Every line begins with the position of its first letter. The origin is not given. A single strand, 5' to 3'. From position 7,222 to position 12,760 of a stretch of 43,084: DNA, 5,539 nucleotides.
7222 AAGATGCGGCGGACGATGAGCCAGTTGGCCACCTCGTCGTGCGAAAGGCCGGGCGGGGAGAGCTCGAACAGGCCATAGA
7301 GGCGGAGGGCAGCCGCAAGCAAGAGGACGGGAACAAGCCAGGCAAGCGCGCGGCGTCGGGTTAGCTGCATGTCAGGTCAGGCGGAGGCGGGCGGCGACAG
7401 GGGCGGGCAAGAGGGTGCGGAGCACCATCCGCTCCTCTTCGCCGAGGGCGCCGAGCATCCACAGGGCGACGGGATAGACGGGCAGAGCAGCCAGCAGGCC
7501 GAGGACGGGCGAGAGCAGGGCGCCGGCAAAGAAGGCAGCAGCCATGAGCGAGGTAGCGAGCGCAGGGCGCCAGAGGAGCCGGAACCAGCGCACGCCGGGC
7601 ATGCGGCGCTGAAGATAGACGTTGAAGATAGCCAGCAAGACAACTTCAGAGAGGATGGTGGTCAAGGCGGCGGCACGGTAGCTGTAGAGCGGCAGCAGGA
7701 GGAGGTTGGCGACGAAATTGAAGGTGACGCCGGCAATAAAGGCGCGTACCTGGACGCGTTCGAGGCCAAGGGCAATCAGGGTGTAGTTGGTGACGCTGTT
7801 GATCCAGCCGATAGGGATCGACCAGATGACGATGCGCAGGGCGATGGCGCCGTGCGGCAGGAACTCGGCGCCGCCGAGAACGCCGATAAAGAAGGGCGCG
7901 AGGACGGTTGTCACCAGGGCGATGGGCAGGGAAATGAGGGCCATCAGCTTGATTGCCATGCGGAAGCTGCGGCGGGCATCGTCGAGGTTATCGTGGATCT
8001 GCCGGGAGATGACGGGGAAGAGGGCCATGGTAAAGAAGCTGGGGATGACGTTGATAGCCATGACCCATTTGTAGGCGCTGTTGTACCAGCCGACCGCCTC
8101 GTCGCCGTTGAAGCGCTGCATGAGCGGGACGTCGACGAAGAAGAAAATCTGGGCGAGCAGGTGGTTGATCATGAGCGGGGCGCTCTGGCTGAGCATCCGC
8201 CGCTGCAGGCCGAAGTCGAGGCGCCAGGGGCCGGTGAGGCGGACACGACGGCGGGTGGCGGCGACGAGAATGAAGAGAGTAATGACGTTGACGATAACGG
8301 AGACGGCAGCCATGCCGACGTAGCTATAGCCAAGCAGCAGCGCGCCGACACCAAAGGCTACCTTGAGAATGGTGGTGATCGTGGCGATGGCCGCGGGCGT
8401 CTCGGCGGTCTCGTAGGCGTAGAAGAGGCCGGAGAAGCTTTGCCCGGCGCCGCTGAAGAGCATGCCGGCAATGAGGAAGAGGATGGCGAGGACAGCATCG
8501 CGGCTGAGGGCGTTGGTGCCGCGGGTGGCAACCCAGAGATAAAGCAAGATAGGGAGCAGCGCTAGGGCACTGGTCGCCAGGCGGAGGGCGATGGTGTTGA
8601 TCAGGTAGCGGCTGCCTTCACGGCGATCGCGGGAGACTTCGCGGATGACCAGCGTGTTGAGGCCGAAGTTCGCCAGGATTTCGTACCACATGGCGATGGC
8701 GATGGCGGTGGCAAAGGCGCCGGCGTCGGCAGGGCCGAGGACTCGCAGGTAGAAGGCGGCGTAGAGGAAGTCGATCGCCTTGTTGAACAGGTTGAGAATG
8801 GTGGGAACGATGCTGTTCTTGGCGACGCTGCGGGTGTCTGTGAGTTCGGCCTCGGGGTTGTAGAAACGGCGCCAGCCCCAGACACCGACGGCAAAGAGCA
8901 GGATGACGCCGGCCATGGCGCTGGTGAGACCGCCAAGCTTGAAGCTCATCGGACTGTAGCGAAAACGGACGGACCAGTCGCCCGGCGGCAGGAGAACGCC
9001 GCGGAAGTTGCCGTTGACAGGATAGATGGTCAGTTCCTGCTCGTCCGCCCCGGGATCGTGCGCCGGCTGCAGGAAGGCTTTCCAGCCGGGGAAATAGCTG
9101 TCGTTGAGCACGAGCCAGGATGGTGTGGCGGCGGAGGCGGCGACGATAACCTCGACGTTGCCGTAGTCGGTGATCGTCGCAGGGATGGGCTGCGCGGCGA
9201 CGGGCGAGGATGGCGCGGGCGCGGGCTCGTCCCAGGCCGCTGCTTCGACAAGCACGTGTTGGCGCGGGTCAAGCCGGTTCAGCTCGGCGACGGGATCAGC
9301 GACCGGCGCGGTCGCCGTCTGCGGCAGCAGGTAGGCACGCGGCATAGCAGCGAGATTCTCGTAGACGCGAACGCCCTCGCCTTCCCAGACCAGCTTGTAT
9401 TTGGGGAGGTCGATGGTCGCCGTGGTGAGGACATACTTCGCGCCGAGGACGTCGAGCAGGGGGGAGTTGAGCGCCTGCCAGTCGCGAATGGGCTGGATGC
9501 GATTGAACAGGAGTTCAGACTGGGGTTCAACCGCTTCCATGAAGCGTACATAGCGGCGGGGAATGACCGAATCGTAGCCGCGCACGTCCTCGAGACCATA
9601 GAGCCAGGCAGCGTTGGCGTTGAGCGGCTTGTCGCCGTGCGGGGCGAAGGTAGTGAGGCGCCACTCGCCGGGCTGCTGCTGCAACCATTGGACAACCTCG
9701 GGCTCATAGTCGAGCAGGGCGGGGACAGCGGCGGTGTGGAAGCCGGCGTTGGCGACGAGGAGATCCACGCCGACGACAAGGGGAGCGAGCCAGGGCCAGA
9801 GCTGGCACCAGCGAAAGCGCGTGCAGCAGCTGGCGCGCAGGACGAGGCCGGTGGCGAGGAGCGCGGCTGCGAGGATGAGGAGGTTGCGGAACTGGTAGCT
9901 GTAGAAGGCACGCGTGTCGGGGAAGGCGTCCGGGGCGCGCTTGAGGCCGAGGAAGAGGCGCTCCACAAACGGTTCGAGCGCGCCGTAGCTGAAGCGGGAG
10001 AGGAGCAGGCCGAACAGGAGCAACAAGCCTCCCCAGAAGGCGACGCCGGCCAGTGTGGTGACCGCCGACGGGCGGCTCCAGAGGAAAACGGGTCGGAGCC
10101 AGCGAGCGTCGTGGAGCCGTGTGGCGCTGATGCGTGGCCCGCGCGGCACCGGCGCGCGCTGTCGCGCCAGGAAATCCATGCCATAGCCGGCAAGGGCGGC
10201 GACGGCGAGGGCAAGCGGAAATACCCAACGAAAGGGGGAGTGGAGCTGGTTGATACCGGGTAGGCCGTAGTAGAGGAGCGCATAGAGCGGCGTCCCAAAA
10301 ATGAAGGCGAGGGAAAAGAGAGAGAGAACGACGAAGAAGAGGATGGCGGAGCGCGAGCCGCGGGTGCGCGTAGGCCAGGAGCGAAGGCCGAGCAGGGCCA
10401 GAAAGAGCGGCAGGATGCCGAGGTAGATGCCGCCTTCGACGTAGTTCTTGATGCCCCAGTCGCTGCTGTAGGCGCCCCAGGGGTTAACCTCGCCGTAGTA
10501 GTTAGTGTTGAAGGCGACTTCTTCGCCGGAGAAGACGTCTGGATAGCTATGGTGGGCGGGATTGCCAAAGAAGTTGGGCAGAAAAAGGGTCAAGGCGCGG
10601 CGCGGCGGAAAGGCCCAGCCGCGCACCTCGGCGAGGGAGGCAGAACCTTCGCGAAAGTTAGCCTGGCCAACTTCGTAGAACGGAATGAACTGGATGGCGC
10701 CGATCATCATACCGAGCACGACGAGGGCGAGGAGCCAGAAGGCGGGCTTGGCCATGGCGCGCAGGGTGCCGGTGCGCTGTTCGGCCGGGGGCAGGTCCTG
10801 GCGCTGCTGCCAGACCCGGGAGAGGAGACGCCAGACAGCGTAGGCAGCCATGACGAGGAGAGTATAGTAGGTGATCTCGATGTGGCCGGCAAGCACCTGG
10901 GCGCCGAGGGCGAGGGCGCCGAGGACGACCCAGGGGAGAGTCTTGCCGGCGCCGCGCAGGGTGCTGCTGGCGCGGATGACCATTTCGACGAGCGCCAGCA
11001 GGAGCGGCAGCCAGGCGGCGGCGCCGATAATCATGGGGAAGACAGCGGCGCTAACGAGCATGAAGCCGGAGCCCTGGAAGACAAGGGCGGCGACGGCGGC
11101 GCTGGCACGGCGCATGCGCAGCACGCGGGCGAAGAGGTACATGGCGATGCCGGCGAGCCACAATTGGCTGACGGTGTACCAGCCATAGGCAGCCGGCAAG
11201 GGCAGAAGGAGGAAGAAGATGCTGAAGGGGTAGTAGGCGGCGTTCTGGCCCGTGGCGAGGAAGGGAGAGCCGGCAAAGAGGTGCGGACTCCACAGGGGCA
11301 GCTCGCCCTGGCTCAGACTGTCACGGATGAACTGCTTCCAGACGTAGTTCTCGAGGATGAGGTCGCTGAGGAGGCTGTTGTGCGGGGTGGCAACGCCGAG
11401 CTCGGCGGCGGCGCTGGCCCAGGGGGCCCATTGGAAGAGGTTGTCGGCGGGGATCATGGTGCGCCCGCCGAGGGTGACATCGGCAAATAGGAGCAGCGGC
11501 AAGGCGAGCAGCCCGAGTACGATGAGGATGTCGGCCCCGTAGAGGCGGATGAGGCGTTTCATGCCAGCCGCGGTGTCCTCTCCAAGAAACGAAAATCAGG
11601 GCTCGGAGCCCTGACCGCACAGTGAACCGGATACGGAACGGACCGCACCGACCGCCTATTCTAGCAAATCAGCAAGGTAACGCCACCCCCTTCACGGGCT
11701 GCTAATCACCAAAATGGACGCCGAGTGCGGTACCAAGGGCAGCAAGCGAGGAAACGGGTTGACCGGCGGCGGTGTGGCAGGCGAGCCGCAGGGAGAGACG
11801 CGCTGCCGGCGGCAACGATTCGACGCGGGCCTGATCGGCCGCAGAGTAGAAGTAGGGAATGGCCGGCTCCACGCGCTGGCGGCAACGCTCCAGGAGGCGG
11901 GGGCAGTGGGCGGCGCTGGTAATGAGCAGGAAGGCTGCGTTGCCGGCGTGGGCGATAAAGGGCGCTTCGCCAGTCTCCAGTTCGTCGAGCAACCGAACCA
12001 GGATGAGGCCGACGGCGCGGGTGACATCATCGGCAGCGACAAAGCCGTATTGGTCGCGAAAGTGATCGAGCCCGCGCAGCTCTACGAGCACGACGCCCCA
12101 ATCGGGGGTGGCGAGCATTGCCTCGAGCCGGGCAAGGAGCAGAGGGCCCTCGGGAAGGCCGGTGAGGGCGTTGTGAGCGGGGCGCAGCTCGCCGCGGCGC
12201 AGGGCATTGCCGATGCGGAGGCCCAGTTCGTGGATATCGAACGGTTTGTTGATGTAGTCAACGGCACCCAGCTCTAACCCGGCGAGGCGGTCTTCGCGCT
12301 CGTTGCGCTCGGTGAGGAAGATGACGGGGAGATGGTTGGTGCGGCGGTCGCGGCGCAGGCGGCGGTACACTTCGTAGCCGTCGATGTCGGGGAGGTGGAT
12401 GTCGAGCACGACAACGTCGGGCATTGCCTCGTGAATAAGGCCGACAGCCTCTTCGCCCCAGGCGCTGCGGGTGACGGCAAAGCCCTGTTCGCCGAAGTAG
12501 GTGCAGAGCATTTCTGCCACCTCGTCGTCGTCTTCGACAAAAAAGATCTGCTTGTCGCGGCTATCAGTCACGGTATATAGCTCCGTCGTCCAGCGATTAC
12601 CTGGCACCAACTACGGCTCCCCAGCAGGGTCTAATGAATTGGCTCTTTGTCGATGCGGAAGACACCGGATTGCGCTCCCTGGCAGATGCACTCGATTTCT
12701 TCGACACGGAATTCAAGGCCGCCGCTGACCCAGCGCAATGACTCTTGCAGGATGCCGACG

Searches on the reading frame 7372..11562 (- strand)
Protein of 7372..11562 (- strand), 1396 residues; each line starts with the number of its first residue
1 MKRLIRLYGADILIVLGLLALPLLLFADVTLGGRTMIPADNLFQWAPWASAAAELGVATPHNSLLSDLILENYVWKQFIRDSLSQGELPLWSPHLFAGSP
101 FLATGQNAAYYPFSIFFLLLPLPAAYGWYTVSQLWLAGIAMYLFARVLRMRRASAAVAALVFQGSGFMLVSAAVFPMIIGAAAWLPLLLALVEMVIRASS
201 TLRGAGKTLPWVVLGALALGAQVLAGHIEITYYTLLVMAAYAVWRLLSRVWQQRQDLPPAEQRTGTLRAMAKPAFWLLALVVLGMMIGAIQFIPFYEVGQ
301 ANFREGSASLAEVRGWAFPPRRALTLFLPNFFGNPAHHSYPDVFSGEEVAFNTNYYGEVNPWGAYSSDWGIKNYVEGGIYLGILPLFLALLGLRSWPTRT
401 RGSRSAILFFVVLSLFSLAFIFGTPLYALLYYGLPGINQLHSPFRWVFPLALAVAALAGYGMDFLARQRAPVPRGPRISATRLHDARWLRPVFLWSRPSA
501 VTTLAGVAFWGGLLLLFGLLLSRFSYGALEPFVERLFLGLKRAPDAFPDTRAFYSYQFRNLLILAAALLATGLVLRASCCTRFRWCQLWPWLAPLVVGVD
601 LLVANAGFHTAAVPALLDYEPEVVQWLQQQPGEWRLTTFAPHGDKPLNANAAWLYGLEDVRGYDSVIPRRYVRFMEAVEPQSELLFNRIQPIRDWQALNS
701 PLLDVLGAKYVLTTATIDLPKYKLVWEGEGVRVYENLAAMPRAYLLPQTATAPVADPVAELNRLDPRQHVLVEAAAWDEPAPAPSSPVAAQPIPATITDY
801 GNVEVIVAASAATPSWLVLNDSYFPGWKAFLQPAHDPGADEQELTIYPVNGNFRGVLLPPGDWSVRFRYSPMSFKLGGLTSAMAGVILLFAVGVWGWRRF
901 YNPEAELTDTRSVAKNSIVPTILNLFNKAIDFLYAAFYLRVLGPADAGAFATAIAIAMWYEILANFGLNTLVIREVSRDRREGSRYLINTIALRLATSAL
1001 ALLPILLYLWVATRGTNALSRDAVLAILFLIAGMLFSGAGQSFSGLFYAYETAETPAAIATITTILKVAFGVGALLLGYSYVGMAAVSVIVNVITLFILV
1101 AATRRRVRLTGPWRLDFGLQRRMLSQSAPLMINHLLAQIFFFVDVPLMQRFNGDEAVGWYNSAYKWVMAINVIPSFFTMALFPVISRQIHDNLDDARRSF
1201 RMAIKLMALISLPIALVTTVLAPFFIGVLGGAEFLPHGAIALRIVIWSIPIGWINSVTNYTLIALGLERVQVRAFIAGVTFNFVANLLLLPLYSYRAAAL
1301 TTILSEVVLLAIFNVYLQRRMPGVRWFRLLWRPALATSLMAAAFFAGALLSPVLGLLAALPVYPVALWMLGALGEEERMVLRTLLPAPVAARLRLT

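Call 7: search_protein_families(library=pfam, proteins=[window:7372-11562:-])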
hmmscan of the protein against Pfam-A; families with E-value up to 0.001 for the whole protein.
window:7372-11562:- (1396 aa): 4 families
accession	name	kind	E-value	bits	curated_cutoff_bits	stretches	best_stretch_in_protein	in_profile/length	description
PF01943.22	Polysacc_synt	-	1.7e-33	116.6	28.2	1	913-1187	1-272/274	Polysaccharide biosynthesis protein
PF13440.11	Polysacc_synt_3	-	2.4e-20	73.4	23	1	940-1235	4-289/293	Polysaccharide biosynthesis protein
PF01554.23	MatE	-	6.8e-13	49.1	24.9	1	1129-1287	1-160/161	MatE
PF09586.16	YfhO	-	9.3e-07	28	28.5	0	61-297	24-236/835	Bacterial membrane protein YfhO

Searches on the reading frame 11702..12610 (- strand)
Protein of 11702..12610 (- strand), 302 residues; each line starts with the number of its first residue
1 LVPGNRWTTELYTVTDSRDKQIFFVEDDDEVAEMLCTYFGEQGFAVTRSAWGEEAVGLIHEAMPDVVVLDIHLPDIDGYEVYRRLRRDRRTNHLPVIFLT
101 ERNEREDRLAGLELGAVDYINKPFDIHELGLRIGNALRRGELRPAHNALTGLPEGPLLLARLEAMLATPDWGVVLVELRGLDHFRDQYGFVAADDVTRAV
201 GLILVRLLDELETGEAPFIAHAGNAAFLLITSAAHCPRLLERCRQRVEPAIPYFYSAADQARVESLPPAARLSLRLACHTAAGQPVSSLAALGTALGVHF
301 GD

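Call 34: search_protein_families(library=pfam, proteins=[window:11702-12610:-], max_evalue=0.00001)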
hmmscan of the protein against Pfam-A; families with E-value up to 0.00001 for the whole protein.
window:11702-12610:- (302 aa): 1 family
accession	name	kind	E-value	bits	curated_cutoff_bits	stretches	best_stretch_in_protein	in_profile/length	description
PF00072.30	Response_reg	-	5.3e-26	91.4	30.2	1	22-129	1-106/111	Response regulator receiver domain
